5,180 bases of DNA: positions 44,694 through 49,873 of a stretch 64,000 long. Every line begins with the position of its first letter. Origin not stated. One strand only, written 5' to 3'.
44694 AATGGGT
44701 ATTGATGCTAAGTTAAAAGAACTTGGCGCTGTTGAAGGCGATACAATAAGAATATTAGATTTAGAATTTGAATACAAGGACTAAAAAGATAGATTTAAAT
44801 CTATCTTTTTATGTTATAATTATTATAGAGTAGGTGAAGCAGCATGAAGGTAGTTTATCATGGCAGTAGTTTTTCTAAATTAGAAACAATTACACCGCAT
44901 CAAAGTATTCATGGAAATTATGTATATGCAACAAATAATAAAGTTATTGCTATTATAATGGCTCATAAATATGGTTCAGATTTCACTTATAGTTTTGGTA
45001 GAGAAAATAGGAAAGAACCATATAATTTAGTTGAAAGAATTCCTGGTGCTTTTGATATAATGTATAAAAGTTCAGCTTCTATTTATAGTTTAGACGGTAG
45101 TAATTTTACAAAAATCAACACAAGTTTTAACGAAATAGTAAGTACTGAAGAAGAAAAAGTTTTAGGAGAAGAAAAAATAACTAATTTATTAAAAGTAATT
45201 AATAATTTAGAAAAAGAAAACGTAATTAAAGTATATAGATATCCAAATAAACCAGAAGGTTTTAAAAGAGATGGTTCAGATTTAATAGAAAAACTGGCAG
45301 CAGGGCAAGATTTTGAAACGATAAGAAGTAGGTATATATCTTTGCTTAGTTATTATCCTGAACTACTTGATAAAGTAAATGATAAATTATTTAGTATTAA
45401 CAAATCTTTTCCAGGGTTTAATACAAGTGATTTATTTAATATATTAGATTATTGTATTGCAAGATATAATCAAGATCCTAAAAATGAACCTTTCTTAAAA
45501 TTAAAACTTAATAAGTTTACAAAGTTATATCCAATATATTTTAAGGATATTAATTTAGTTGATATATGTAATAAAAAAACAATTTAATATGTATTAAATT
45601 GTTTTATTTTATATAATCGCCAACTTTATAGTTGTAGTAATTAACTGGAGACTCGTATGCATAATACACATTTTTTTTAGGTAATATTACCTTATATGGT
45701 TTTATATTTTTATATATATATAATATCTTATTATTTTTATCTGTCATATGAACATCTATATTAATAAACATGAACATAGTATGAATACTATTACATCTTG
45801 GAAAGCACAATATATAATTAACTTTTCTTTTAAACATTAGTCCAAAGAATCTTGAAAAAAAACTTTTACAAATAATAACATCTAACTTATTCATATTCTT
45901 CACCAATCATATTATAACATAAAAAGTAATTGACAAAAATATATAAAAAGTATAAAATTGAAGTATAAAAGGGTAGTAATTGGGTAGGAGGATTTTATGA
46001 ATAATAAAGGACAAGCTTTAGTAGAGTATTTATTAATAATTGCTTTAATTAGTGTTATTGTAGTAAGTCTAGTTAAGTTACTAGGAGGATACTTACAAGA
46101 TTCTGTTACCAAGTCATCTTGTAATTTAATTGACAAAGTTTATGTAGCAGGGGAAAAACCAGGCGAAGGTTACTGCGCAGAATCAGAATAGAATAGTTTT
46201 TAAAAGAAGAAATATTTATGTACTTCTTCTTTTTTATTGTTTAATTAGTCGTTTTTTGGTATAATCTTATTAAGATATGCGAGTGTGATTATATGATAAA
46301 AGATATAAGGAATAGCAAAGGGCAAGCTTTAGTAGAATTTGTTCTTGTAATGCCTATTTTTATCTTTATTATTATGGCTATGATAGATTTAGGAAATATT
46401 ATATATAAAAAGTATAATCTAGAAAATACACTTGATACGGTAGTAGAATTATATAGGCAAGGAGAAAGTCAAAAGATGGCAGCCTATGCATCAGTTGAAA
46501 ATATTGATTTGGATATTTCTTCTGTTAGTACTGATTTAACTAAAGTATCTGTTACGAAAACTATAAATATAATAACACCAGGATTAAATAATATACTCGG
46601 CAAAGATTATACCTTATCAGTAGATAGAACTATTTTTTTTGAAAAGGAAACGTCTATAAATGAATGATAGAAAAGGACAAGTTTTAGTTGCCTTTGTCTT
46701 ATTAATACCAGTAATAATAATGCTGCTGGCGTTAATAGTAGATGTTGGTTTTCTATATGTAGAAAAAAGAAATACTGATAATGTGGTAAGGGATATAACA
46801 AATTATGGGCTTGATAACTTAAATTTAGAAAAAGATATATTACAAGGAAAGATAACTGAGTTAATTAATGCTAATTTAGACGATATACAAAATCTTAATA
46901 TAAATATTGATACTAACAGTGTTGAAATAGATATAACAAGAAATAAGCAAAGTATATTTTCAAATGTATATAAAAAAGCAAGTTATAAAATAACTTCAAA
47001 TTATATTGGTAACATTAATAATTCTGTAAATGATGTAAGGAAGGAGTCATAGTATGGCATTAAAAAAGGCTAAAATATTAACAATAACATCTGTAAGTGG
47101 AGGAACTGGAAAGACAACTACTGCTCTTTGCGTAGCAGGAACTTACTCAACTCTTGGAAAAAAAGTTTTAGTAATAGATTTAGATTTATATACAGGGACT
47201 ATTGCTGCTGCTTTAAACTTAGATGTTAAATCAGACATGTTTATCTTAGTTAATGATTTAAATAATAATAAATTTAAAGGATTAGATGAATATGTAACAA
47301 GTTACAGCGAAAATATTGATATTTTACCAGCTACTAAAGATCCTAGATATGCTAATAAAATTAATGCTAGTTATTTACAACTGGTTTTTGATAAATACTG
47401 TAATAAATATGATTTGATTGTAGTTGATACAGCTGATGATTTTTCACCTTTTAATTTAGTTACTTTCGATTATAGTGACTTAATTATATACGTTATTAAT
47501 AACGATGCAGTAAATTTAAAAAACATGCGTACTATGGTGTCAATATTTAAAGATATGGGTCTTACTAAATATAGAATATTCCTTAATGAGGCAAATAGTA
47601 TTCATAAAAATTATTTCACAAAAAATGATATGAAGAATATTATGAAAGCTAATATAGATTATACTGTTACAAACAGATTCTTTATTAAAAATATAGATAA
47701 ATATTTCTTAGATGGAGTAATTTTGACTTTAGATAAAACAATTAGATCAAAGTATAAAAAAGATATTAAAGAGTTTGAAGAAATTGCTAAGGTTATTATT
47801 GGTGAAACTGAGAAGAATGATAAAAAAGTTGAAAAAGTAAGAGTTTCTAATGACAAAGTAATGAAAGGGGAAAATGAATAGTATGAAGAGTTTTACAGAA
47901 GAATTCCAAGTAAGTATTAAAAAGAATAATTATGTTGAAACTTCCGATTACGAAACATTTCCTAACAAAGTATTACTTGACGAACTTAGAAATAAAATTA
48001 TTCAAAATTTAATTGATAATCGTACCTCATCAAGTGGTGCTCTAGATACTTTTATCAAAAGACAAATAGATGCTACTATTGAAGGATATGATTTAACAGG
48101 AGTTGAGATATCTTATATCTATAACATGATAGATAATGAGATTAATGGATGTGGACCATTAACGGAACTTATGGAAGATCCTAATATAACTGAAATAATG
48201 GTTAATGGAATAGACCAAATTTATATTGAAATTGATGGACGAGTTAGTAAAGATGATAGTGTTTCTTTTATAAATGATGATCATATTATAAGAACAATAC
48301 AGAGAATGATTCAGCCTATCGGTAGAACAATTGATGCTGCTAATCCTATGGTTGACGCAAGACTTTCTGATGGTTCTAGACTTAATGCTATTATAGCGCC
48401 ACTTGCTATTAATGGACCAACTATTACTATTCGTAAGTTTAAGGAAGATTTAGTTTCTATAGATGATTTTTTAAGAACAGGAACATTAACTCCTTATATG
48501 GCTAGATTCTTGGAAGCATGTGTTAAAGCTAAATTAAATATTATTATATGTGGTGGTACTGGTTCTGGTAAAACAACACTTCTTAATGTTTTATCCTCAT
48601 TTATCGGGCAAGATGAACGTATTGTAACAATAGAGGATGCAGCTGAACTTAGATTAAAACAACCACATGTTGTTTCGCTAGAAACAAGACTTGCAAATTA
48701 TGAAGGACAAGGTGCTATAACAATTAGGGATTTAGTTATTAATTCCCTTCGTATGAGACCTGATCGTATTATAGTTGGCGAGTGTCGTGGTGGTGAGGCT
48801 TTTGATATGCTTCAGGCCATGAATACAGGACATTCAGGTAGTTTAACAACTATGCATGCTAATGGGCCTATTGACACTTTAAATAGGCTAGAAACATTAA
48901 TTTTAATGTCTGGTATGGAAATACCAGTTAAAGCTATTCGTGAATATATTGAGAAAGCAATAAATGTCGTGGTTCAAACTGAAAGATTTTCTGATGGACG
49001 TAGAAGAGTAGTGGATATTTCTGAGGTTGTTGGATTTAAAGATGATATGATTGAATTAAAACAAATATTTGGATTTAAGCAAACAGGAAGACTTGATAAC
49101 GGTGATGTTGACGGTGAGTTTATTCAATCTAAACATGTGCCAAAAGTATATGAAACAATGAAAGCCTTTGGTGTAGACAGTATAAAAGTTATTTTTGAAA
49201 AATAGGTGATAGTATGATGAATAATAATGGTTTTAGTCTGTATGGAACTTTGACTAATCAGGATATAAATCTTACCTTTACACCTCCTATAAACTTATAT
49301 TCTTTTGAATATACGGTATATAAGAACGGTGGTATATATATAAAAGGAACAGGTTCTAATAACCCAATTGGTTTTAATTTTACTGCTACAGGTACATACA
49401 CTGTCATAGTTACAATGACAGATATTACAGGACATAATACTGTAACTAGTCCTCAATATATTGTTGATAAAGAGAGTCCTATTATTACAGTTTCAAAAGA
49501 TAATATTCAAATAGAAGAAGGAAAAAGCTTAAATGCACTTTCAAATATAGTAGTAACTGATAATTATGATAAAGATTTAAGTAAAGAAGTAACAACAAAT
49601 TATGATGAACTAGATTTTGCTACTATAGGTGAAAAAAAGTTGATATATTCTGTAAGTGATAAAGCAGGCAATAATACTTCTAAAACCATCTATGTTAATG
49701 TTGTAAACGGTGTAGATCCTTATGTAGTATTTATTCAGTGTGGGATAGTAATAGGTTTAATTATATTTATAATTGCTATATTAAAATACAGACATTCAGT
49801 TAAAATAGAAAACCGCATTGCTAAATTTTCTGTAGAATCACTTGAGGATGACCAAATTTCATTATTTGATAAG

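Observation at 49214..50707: TadB platform protein carrying an N-terminal Ig-like (DUF5011-type) domain without a signal peptide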

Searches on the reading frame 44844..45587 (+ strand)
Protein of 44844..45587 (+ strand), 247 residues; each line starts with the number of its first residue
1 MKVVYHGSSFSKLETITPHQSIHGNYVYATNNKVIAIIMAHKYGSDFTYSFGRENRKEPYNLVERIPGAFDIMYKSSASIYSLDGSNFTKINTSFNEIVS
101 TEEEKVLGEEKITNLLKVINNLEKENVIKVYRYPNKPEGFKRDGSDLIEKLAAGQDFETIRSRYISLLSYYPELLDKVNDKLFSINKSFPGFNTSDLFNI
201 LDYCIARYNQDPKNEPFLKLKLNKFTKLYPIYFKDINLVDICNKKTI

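Call 3: search_protein_families(library=pfam, proteins=[window:44844-45587:+], max_evalue=0.1)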
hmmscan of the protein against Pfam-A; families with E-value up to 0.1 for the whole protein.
window:44844-45587:+ (247 aa): 2 families
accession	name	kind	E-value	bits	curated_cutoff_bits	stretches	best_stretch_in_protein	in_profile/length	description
PF21820.2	DUF6886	-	0.028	14.5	27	1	73-121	83-131/164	Family of unknown function (DUF6886)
PF06015.17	Chordopox_A30L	-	0.058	13.7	25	0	147-187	12-48/71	Chordopoxvirus A30L protein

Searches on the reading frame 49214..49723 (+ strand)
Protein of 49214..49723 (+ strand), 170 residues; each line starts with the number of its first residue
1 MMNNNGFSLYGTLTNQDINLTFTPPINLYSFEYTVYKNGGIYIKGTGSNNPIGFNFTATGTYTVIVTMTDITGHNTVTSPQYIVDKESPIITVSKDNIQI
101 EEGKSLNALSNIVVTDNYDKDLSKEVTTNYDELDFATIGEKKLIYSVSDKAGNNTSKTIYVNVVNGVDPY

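Call 23: search_protein_families(library=pfam, proteins=[window:49214-49723:+], max_evalue=0.01)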
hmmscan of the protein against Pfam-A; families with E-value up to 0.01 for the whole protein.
window:49214-49723:+ (170 aa): 4 families
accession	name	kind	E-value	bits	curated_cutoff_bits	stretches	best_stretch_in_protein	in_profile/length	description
PF16403.11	Bact_surface_Ig-like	-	8.1e-06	26.2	27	1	96-163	7-71/71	Bacterial surface protein, Ig-like domain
PF02494.22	HYR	-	0.00059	20.6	21.7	1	84-163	1-81/81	HYR domain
PF19077.6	Big_13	-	0.0024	18.8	27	0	58-85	73-101/102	Bacterial Ig-like domain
PF18911.6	PKD_4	-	0.0096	16.4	27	0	55-82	55-82/85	PKD domain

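Call 37: predict_structure(alignment_id=A2)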
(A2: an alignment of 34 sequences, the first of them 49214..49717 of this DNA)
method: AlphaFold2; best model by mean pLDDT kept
length: 168 residues; sequences in the alignment: 34
mean_pLDDT: 91.7   pTM: 0.75
mean pLDDT of the five models: 91.7, 91.5, 91.4, 91.1, 90.3
residues with pLDDT >= 90: 136; 70-90: 27; 50-70: 4; < 50: 1
segments of 3 or more residues with pLDDT < 50: none
pLDDT, mean of each block of 10 residues (from residue 1): 75 92 92 97 94 95 96 92 94 93 89 87 92 93 95 95 86
secondary structure, 60 per line:
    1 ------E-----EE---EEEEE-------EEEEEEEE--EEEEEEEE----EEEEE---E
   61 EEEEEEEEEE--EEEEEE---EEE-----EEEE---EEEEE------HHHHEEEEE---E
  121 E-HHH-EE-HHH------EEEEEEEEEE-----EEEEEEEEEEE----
elements in order: E18-22 E30-37 E40-47 E52-56 E60-70 E73-78 E82-84 E90-93 E97-101 H108-111 E112-116 E139-148 E154-164
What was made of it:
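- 49214..49462 (+): Ig-like domain 1 (aa 1-83) of TadB. It is PKD/Big-like and is the fastest-evolving part of the protein. AF2 beta-sandwich, pLDDT >90 (call 37).
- On Bact_surface_Ig-like domain (PF16403, ex-DUF5011): AF2 pLDDT 91.7 (call 37).
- The N-terminal model has pLDDT 91.7 and pTM 0.75, with two beta-sandwiches (call 37).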

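Call 45: search_protein_representatives(alignment_id=A2)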
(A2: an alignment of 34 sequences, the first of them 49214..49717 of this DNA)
Query: 34 sequences, 172 profile positions. Proteins with E-value up to 0.001 (for the whole library): 21852; up to 1e-10: 6545; up to 1e-30: 1070. The best 150 are listed.
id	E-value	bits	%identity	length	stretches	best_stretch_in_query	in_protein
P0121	3.2e-248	830.8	-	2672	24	92-169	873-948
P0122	6.0e-199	670.4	-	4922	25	40-163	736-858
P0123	2.0e-195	658.9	-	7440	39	60-170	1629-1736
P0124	2.2e-188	636.0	-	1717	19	88-169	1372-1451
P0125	2.5e-177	600.1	-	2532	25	64-162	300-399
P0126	8.0e-164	556.1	-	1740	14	93-171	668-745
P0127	7.4e-157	533.4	-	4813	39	65-169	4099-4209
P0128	8.4e-146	497.4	-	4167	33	89-170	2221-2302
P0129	6.7e-145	494.5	-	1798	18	91-167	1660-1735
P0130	4.3e-139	475.6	-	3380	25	88-170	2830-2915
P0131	2.3e-136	466.7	-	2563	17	88-170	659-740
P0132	3.1e-123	424.0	-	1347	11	80-171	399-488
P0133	1.2e-121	418.8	-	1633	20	89-164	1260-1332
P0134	8.1e-121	416.1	-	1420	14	87-170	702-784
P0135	1.3e-118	409.0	-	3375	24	54-171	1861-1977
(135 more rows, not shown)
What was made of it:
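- Closest known: Bact_surface_Ig-like. Different: Those modules sit in signal-peptide-bearing soluble or wall-bound proteins, often in long arrays (call 45).
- The domain type fills giant multi-repeat proteins (call 45).
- Tried and rejected: Searching 1.84 billion representative proteins with the N-terminal profile, to find unfused or differently fused relatives (call 45).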
